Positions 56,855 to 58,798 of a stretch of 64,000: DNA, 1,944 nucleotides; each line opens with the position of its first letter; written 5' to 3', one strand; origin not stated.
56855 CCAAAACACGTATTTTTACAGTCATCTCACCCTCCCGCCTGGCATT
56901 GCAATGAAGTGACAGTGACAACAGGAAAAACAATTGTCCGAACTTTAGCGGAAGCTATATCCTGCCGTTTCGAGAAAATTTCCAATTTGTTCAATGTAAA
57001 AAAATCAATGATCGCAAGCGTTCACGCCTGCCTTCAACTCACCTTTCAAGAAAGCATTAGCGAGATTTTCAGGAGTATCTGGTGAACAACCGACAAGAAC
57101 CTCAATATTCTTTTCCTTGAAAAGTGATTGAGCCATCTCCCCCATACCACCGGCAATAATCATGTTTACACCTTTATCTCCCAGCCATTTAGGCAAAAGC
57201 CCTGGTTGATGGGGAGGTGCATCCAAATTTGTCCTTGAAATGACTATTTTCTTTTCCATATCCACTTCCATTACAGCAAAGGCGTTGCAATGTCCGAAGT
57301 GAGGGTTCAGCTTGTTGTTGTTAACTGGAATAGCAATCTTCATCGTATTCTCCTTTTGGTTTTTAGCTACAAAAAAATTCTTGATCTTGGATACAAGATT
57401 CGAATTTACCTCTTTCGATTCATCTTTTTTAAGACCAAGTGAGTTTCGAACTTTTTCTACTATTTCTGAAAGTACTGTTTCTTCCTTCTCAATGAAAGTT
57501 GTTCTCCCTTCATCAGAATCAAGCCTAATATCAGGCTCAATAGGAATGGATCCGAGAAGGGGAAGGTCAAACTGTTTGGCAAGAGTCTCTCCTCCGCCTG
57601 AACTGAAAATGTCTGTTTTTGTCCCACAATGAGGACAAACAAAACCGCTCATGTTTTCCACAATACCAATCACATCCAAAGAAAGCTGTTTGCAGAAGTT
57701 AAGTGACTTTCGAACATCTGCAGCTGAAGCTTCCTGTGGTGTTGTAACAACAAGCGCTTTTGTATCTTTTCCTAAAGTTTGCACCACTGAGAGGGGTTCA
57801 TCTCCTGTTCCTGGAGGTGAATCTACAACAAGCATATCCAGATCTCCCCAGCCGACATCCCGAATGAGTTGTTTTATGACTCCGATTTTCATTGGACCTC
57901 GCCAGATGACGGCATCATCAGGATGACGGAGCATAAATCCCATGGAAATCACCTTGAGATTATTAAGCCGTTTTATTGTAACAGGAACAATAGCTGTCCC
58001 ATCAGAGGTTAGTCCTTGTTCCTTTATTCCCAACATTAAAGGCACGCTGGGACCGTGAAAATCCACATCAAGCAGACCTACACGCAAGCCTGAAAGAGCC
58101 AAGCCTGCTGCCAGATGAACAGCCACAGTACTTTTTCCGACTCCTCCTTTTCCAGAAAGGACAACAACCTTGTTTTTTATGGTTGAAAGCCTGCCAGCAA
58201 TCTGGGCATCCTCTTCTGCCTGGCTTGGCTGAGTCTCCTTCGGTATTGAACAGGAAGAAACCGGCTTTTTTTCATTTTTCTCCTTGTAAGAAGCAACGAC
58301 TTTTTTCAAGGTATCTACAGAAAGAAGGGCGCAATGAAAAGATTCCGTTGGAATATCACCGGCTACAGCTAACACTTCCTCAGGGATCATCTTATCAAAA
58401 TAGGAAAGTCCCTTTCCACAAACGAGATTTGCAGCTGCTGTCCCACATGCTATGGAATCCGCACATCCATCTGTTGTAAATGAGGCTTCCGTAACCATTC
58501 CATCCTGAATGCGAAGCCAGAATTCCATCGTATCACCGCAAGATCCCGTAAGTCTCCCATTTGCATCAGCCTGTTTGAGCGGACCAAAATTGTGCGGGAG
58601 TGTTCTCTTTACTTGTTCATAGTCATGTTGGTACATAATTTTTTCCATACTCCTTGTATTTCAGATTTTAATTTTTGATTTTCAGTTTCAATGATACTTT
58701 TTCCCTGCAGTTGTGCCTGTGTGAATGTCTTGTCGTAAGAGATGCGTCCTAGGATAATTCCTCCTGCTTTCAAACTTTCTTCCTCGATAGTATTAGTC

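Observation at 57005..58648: Unusual tri-domain fusion: IscU-like scaffold + Mrp/NBP35 ATPase + NifX-like cofactor-binding domain in one polypeptide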

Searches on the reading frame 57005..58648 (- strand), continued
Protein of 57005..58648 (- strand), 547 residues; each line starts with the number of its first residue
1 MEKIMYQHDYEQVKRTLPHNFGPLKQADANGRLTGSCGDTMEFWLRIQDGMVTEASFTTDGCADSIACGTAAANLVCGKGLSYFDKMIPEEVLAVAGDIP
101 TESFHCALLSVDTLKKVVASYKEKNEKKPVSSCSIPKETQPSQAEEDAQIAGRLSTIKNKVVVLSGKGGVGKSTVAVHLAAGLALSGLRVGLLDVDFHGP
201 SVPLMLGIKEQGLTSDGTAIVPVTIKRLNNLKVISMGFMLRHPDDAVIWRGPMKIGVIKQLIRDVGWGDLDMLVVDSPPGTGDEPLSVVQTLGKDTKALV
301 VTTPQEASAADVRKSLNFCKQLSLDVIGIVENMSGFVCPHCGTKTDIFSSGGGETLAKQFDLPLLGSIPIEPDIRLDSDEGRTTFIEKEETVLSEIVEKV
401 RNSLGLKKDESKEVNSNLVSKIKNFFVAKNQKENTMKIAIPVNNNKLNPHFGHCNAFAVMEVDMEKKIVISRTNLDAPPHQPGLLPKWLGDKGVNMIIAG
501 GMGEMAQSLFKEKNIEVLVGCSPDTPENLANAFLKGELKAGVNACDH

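Call 28: predict_structure(alignment_id=A1)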
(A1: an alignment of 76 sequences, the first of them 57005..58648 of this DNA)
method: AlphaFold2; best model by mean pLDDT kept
length: 547 residues; sequences in the alignment: 76
mean_pLDDT: 88.2   pTM: 0.61
mean pLDDT of the five models: 88.2, 87.7, 87.1, 86.7, 86.6
residues with pLDDT >= 90: 387; 70-90: 98; 50-70: 29; < 50: 33
segments of 3 or more residues with pLDDT < 50: 1-14, 128-137, 426-432
pLDDT, mean of each block of 10 residues (from residue 1): 43 67 96 93 97 98 96 98 97 95 96 97 75 51 92 96 91 95 94 87 92 88 94 93 78 87 95 96 93 96 92 96 97 90 80 94 95 87 70 91 85 56 48 77 96 93 96 94 91 96 93 94 98 96 82
secondary structure, 60 per line:
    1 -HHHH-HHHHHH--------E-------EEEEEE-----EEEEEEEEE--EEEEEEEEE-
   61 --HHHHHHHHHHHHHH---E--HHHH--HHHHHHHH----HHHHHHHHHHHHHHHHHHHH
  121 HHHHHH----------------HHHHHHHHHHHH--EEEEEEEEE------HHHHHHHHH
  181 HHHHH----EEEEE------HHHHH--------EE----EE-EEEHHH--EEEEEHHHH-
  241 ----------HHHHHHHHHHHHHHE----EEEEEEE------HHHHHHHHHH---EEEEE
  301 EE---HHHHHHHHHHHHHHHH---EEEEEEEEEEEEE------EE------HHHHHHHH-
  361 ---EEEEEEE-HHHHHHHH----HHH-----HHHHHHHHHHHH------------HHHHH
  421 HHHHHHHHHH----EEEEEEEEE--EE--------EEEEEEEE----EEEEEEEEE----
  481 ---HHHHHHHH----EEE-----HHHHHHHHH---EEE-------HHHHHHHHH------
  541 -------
elements in order: H2-5 H7-12 E29-34 E40-48 E51-59 H63-76 H83-86 H89-96 H101-126 H143-154 E157-165 H172-185 E190-194 H201-205 E223-225 E231-235 H236-239 H251-264 E270-276 H283-292 E296-302 H306-321 E325-337 H352-359 E364-370 H372-379 H392-403 H416-430 E435-443 E456-463 E468-476 H484-491 E496-498 H504-512 E516-518 H526-534
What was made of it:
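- Checked: An AlphaFold model is confident (mean pLDDT 88.2) and shows three folded domains joined by low-confidence linkers at 128-137 and 426-432 (call 28).
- The inter-domain geometry of the model is uncertain (pTM 0.61, call 28).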

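Call 33: fold_search(model_id=the predicted structure, library=pdb)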
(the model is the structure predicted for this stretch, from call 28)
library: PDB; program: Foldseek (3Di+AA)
matches with E <= 10: 1578; with E <= 0.001: 548
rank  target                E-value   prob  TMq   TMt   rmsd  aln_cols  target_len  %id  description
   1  2ph1                  2.3e-23  1.00  0.41  0.87   2.6       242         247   45  Crystal structure of nucleotide-binding protein AF2382 from Archaeoglobus fulgidus, Northeast Structural Genomics Target (released 2007-04-24)
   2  6g2g_B                4.3e-22  1.00  0.39  0.75   7.2       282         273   40  Fe-S assembly Cfd1 (released 2019-01-23)
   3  6g2g_A                1.5e-21  1.00  0.41  0.80   3.2       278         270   40  Fe-S assembly Cfd1 (released 2019-01-23)
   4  8zkc                  5.5e-21  1.00  0.41  0.64   2.1       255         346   40  iron-sulfur cluster transfer protein ApbC (released 2024-06-12)
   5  3kb1_A                2.4e-20  1.00  0.39  0.85   2.4       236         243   41  Crystal Structure of the Nucleotide-binding protein AF_226 in complex with ADP from Archaeoglobus fulgidus, Northeast  (released 2009-10-27)
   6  5auo_B                7.2e-19  1.00  0.40  0.88   3.4       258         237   33  Crystal structure of the HypAB-Ni complex (AMPPCP) (released 2015-06-24)
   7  3vx3_A                1.4e-18  1.00  0.39  0.87   2.8       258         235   34  Crystal structure of [NiFe] hydrogenase maturation protein HypB from Thermococcus kodakarensis KOD1 (released 2013-02-27)
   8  5aup_I                2.0e-18  1.00  0.40  0.86   4.0       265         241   34  Crystal structure of the HypAB complex (released 2015-06-24)
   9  5auq_C                2.2e-18  1.00  0.39  0.88   2.9       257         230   34  Crystal structure of ATPase-type HypB in the nucleotide free state (released 2015-06-24)
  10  5auq_D                2.8e-18  1.00  0.39  0.89   3.0       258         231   33  Crystal structure of ATPase-type HypB in the nucleotide free state (released 2015-06-24)
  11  5auq_A                4.6e-18  1.00  0.39  0.87   3.4       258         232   33  Crystal structure of ATPase-type HypB in the nucleotide free state (released 2015-06-24)
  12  5aun_B                7.7e-18  1.00  0.40  0.87   4.0       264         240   33  Crystal structure of the HypAB-Ni complex (released 2015-06-24)
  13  5auq_G                1.0e-17  1.00  0.39  0.88   4.0       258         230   33  Crystal structure of ATPase-type HypB in the nucleotide free state (released 2015-06-24)
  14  5auq_H                1.5e-17  1.00  0.39  0.89   2.6       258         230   33  Crystal structure of ATPase-type HypB in the nucleotide free state (released 2015-06-24)
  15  5auq_B                1.7e-17  1.00  0.38  0.87   4.0       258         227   34  Crystal structure of ATPase-type HypB in the nucleotide free state (released 2015-06-24)
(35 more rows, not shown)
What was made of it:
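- Checked: Foldseek matches the P-loop to AF2382, Cfd1 and ApbC, and the N-domain to IscU structures (call 33).
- The best structural matches are Mrp, Cfd1 and ApbC (call 33).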

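Call 47: search_protein_representatives(protein=window:57005-58648:-)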
Query: 547 residues. Proteins with E-value up to 0.001 (for the whole library): 22272; up to 1e-10: 10289; up to 1e-30: 2859. The best 150 are listed.
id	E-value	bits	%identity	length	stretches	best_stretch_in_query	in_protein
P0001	0.0e+00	1227.3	100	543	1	5-547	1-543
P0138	5.9e-147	507.2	52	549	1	14-547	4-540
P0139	1.4e-134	466.4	46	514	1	41-547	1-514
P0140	4.1e-117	408.7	49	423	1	138-547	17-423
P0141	4.8e-116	405.2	53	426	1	12-382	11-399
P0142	1.6e-115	403.5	51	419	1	8-386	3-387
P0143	8.2e-109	381.4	46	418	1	142-547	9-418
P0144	8.2e-108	378.1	46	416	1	144-547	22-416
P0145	3.0e-107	376.2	51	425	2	152-390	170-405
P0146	2.3e-106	373.3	46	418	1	149-547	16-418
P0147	4.5e-106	372.3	46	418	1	132-547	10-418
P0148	3.4e-100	352.9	40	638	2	132-382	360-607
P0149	8.0e-99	348.4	47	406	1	152-547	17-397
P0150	6.5e-96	338.8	41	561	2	139-547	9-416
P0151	4.6e-95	336.0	44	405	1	16-400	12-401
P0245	6.7e-61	223.3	48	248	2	14-129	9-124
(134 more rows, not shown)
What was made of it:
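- Tried and rejected: The 50%-representative search (call 47) collapses the tri-domain family into 2-3 representatives.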

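Call 55: search_protein_families(library=pfam, proteins=[L006:9287-9796:+, L006:7114-7800:+, L006:10070-10813:+, L006:10824-11660:+, L038:8928-9362:+, L038:8575-8961:+], max_evalue=0.001)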
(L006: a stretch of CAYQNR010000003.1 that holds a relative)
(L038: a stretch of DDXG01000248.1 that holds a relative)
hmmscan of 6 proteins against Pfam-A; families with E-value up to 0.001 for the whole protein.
L006:9287-9796:+ (169 aa): 1 family
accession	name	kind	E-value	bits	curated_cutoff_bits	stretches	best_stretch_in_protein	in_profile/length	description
PF01592.21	NifU_N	-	1.2e-21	77.6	22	1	49-163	6-124/127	NifU-like N terminal domain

L006:7114-7800:+ (228 aa): 2 families
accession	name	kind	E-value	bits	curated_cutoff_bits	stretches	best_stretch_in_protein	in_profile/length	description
PF02579.22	Nitro_FeMo-Co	-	2.2e-25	89.2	26.3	1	13-102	2-93/94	Dinitrogenase iron-molybdenum cofactor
PF17253.7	DUF5320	-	1.6e-06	29.6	27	1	134-222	7-99/99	Family of unknown function (DUF5320)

L006:10070-10813:+ (247 aa): 2 families
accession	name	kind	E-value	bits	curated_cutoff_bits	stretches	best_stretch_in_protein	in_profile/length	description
PF04016.18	DUF364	-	1.7e-35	122.2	23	1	107-244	2-145/147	Putative heavy-metal chelation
PF13938.11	DUF4213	-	1.7e-14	54.2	23.5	1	11-95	2-75/75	Putative heavy-metal chelation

L006:10824-11660:+ (278 aa): 2 families
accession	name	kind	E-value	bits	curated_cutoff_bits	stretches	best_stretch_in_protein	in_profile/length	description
PF00753.33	Lactamase_B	-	2.4e-13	50.9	22.7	1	26-83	7-66/196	Metallo-beta-lactamase superfamily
PF12706.13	Lactamase_B_2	-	9.6e-09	35.6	27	1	36-97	2-68/200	Beta-lactamase superfamily domain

L038:8928-9362:+ (144 aa): 1 family
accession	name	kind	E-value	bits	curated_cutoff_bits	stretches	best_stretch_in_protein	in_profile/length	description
PF01592.21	NifU_N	-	8.8e-13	48.9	22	1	46-137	27-120/127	NifU-like N terminal domain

L038:8575-8961:+ (128 aa): 4 families
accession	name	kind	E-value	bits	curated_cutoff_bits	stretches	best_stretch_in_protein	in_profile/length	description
PF02001.22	DUF134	-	2.7e-24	86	27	1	3-95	6-96/98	Protein of unknown function DUF134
PF13384.12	HTH_23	-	0.00013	22.1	24.6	1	40-71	9-39/50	Homeodomain-like domain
PF08281.18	Sigma70_r4_2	-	0.00015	21.8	25.7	1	34-65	11-42/54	Sigma-70, region 4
PF13551.12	HTH_29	-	0.00056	20.4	28.1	0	48-85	10-48/64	Winged helix-turn helix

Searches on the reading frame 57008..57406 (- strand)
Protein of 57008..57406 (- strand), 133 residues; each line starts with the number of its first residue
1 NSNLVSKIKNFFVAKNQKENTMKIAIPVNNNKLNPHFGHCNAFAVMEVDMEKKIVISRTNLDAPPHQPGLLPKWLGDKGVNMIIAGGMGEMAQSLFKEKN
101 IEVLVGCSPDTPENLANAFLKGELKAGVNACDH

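Call 15: search_solved_structures(query=window:57008-57406:-, max_evalue=1, show_alignments=2)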
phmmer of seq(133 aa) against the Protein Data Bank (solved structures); distinct sequences matched with E-value up to 1: 7.
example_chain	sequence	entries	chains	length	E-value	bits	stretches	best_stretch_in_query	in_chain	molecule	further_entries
1o13_A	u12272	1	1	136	6.8e-10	42.6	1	20-126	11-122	probable NifB protein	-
1t3v_A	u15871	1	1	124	1.5e-09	41.5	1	23-126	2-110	conserved hypothetical protein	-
2yx6_A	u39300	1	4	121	7.8e-07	32.7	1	23-126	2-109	Hypothetical protein PH0822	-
2kla_A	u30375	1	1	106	0.064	16.8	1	21-125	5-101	Uncharacterized protein MJ0327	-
2qtd_A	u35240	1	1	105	0.066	16.8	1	21-125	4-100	Uncharacterized protein MJ0327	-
1p90_A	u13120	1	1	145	0.19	15.3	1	19-63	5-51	hypothetical protein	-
1rdu_A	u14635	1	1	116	0.69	13.5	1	32-125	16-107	conserved hypothetical protein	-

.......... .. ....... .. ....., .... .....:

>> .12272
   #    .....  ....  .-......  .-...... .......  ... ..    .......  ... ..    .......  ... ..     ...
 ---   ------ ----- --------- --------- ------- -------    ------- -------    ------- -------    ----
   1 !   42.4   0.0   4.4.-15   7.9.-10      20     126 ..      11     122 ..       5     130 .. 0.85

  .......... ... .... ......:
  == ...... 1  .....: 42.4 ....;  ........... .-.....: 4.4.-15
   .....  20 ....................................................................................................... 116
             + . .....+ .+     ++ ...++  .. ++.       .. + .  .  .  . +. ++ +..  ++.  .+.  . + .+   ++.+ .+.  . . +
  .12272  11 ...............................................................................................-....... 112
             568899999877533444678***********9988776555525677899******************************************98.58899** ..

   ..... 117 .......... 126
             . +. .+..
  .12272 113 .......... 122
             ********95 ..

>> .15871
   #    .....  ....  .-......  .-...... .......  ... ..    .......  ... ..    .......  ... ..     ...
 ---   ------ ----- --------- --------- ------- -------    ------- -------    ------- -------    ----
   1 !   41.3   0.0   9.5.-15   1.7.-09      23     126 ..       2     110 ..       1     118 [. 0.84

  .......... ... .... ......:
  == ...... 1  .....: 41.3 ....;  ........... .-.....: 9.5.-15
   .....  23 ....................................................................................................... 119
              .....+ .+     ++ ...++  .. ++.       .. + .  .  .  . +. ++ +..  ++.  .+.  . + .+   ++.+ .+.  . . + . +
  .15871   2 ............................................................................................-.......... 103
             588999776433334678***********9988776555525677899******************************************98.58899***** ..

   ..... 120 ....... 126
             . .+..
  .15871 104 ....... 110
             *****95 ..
